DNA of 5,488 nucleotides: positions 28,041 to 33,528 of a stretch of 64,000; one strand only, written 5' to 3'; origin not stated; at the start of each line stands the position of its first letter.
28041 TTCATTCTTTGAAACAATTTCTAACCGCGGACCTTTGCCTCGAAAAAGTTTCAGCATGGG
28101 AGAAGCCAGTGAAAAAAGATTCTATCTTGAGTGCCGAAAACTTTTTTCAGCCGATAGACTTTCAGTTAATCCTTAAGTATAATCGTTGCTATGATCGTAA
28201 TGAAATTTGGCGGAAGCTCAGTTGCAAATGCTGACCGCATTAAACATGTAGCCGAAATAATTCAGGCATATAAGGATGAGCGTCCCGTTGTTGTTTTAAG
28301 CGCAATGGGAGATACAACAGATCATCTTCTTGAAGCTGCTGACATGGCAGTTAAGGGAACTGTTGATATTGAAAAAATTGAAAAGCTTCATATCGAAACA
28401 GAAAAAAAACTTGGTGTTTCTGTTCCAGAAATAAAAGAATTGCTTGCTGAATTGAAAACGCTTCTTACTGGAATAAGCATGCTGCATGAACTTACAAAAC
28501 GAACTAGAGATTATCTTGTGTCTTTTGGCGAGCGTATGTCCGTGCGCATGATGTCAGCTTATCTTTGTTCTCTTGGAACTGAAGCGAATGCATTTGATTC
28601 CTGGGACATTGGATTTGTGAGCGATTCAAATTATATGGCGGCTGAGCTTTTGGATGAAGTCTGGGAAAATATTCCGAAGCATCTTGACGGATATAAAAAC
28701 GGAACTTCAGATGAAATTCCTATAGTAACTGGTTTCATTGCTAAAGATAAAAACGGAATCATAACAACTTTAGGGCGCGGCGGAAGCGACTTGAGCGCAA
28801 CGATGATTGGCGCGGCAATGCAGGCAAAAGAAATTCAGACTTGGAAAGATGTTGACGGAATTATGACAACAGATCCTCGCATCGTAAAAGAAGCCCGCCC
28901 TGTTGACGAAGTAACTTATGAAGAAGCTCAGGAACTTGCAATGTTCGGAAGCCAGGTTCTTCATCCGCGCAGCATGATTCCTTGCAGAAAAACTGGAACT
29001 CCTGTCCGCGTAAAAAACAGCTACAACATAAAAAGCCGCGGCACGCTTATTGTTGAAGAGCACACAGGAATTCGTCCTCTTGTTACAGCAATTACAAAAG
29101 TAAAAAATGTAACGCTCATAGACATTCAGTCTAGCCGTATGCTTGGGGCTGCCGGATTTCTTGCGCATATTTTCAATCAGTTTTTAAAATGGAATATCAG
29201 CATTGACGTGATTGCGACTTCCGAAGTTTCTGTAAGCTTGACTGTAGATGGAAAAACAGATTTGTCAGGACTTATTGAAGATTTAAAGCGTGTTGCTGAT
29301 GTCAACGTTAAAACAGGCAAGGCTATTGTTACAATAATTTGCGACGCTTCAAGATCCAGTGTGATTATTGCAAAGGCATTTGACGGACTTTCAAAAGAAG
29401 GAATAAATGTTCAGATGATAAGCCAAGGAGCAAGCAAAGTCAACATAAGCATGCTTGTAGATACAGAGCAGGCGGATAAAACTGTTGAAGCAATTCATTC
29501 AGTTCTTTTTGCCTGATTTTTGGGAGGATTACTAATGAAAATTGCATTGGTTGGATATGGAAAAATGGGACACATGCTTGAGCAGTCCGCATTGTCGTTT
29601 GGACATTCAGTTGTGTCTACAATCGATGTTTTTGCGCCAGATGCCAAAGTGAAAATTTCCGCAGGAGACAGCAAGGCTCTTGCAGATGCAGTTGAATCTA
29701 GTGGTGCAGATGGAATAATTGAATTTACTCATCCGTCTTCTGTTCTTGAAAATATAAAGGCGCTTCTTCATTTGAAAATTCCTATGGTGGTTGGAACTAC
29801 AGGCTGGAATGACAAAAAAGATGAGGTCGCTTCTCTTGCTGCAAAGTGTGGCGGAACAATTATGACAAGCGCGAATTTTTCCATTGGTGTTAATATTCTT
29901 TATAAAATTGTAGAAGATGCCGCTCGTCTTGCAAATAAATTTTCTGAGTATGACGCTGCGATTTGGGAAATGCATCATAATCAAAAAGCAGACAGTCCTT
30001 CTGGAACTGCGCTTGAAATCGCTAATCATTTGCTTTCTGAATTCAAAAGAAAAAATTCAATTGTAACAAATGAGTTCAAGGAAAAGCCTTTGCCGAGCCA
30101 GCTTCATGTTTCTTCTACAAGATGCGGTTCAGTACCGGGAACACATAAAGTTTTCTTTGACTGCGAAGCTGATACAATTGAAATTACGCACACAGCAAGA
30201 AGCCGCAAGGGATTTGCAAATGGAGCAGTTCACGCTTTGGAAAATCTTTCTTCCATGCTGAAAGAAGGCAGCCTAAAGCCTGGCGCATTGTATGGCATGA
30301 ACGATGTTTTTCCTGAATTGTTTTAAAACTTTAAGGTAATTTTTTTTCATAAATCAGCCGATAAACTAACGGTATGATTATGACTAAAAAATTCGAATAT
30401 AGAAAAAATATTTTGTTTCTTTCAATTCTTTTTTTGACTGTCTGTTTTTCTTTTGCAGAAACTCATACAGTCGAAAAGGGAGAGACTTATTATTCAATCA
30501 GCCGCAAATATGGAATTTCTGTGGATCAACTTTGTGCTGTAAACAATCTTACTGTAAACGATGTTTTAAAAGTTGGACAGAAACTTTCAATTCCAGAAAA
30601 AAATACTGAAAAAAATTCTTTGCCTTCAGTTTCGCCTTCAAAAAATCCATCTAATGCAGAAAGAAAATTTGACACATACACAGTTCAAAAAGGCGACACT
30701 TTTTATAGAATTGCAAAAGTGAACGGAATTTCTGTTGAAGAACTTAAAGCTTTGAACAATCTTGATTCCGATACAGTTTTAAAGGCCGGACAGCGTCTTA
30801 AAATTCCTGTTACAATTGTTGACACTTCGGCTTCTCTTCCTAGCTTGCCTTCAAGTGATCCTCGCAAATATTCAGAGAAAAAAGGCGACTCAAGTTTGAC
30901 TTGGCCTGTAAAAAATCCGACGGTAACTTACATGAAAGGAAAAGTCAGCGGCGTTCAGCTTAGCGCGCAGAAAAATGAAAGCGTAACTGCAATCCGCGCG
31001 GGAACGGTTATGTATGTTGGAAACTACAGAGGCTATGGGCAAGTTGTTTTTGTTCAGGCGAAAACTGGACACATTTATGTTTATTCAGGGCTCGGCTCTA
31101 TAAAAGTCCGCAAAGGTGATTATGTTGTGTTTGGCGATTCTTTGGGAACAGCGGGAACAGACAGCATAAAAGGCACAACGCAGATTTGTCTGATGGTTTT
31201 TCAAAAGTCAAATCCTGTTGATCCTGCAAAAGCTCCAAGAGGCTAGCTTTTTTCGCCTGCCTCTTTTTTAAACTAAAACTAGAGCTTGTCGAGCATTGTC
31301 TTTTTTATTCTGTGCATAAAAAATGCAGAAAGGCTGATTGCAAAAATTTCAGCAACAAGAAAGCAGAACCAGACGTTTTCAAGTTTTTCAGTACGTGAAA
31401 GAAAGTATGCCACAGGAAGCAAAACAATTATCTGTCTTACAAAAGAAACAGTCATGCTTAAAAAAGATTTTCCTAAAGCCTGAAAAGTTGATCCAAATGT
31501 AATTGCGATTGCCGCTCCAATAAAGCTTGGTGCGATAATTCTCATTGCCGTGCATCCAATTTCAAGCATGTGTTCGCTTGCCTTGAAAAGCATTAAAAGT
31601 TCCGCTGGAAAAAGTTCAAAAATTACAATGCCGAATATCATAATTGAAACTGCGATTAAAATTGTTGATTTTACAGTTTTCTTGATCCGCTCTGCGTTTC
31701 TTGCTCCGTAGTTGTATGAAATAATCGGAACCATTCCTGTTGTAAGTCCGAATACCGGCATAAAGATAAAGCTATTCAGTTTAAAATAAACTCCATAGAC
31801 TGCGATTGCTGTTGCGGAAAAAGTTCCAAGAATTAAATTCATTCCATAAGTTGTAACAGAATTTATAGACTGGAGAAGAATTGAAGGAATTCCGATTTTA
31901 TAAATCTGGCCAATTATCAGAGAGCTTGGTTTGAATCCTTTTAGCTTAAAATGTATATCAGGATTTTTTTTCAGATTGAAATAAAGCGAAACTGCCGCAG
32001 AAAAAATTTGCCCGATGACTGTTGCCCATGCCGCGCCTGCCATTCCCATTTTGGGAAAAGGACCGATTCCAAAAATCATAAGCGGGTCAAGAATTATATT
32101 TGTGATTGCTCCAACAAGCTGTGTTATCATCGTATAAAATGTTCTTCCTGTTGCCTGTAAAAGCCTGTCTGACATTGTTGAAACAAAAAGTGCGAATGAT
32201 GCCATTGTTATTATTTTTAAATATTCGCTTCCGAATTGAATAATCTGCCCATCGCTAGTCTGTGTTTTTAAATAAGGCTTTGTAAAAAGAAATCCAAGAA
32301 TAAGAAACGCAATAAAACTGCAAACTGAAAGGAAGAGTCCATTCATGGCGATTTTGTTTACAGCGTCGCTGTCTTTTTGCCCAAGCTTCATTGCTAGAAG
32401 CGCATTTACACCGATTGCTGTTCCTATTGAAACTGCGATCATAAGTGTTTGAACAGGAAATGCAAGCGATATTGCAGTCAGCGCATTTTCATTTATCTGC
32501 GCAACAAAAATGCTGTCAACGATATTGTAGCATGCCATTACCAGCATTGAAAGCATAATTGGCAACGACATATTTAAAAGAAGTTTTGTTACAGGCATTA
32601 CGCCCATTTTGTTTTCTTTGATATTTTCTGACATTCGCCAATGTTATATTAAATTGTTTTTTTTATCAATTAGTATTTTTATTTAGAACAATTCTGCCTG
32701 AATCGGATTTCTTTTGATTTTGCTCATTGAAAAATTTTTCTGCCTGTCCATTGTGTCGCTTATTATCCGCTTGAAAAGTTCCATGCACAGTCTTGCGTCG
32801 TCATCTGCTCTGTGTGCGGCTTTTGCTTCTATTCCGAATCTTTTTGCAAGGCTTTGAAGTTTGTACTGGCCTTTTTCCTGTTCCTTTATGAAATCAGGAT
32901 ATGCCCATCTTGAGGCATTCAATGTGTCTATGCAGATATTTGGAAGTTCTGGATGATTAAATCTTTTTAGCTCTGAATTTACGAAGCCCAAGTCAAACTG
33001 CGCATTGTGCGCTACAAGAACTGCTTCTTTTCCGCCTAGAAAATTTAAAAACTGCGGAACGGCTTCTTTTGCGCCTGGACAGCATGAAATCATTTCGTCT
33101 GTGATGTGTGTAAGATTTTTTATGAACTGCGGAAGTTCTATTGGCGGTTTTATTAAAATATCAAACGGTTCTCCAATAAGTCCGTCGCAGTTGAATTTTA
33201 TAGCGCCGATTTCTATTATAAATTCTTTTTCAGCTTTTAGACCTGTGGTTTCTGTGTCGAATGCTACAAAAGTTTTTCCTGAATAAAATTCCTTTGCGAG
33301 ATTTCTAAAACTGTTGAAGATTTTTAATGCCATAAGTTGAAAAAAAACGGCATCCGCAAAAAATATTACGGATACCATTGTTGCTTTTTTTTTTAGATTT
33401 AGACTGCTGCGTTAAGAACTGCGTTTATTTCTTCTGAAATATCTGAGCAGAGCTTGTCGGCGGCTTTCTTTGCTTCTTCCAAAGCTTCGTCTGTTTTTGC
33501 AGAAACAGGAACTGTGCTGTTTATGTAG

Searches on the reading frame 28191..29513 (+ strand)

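Call 21: search_protein_families(library=pfam, proteins=[window:28191-29513:+], max_evalue=0.001)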
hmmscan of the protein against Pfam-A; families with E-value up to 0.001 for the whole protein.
window:28191-29513:+ (441 aa): 4 families
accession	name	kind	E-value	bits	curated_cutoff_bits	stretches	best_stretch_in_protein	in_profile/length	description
PF00696.33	AA_kinase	-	9.1e-52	176.6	24.9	1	1-276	2-234/234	Amino acid kinase family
PF22468.2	ACT_9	-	4.7e-21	74.7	27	2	392-437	14-59/61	ACT domain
PF13840.12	ACT_7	-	9.8e-08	32.2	27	1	378-437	7-65/65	ACT domain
PF01842.31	ACT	-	4.8e-06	26.7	27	1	392-439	13-65/66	ACT domain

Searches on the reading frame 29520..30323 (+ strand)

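Call 21: search_protein_families(library=pfam, proteins=[window:29520-30323:+], max_evalue=0.001)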
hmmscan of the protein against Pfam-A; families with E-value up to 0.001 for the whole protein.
window:29520-30323:+ (268 aa): 2 families
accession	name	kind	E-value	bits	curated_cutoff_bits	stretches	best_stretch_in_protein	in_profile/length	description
PF05173.19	DapB_C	-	2.7e-35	121.5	27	1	123-263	1-120/121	Dihydrodipicolinate reductase, C-terminus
PF01113.26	DapB_N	-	8.6e-17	61.8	25.6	1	6-120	1-124/124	Dihydrodipicolinate reductase, N-terminus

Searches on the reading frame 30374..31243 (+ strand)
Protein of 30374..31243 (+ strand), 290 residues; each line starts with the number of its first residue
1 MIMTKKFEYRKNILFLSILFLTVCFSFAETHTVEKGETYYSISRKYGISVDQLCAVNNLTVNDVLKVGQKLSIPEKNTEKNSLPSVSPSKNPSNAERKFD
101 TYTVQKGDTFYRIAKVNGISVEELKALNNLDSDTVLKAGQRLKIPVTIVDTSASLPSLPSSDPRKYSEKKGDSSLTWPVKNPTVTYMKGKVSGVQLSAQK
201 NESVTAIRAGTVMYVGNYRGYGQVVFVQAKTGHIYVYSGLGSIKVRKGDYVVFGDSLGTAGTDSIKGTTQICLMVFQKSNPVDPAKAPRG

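Call 21: search_protein_families(library=pfam, proteins=[window:30374-31243:+], max_evalue=0.001)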
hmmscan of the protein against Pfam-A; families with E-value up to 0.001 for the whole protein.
window:30374-31243:+ (290 aa): 7 families
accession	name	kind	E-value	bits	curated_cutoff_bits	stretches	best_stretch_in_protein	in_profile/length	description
PF01476.26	LysM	-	1.4e-34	118.2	20.9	2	102-145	1-43/43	LysM domain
PF01551.29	Peptidase_M23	-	2e-16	60.4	28.7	1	192-284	4-96/96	Peptidase family M23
PF23446.1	LysM1_NFP_LYK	-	5.2e-08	34.1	36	0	102-147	8-56/60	NFP/LYK LysM1 domain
PF23473.1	LysM3_LYK4_5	-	7.6e-07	29.6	29.3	0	101-135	4-38/48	LYK4/5 LysM3 domain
PF23472.1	LysM2_CERK1_LYK3_4_5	-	2.9e-06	27.5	27.4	0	101-146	7-55/56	LYK3/4/5 LysM2 domain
PF04225.17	LysM_OapA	-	4e-06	27.3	22.3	0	100-146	3-53/85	Opacity-associated protein A LysM-like domain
PF23457.1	LysM2_NFP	-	6e-05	23.5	36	0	101-117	7-23/56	NFP LysM2 domain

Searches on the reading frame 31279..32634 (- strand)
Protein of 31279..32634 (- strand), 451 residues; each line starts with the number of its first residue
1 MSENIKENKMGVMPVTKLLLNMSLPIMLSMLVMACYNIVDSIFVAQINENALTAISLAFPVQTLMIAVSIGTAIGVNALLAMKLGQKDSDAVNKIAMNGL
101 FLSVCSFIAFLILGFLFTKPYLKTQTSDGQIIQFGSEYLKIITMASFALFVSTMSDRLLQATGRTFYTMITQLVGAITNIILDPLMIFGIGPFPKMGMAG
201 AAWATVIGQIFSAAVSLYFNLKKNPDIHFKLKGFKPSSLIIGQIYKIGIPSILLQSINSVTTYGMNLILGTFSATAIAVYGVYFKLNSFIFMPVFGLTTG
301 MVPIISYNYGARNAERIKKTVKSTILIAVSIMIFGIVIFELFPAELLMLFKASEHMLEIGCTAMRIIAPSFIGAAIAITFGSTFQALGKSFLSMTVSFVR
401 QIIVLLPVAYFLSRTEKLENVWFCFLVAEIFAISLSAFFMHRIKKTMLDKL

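Call 21: search_protein_families(library=pfam, proteins=[window:31279-32634:-], max_evalue=0.001)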
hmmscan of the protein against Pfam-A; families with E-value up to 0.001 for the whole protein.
window:31279-32634:- (451 aa): 1 family
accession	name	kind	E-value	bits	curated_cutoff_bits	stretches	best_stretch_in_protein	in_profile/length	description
PF01554.23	MatE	-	7.3e-50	169.2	24.9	2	25-185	1-161/161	MatE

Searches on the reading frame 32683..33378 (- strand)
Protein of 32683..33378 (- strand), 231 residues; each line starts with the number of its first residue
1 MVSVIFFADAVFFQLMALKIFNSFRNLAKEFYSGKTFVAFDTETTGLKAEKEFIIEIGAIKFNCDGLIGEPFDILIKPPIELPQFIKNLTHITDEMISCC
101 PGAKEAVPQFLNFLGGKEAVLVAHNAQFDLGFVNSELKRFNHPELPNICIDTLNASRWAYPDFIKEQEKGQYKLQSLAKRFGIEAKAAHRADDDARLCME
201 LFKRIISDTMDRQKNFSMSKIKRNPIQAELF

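Call 21: search_protein_families(library=pfam, proteins=[window:32683-33378:-], max_evalue=0.001)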
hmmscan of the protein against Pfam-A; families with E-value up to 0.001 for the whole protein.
window:32683-33378:- (231 aa): 5 families
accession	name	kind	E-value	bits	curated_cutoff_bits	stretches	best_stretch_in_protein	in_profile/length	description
PF00929.31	RNase_T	-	4.8e-35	122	24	1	38-202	1-164/164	Exonuclease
PF13482.12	RNase_H_2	-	1.3e-07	32.2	22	1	40-203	3-132/165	RNase_H superfamily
PF16473.11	Rv2179c-like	-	2.6e-06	27.7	27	1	38-205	3-176/177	3'-5' exoribonuclease Rv2179c-like domain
PF21762.3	DEDDh_C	-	0.00039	21.1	27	0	117-204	106-187/188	DNA polymerase III subunit epsilon-like, C-terminal domain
PF01612.26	DNA_pol_A_exo1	-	0.00039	20.7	23.6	0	32-181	17-127/173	3'-5' exonuclease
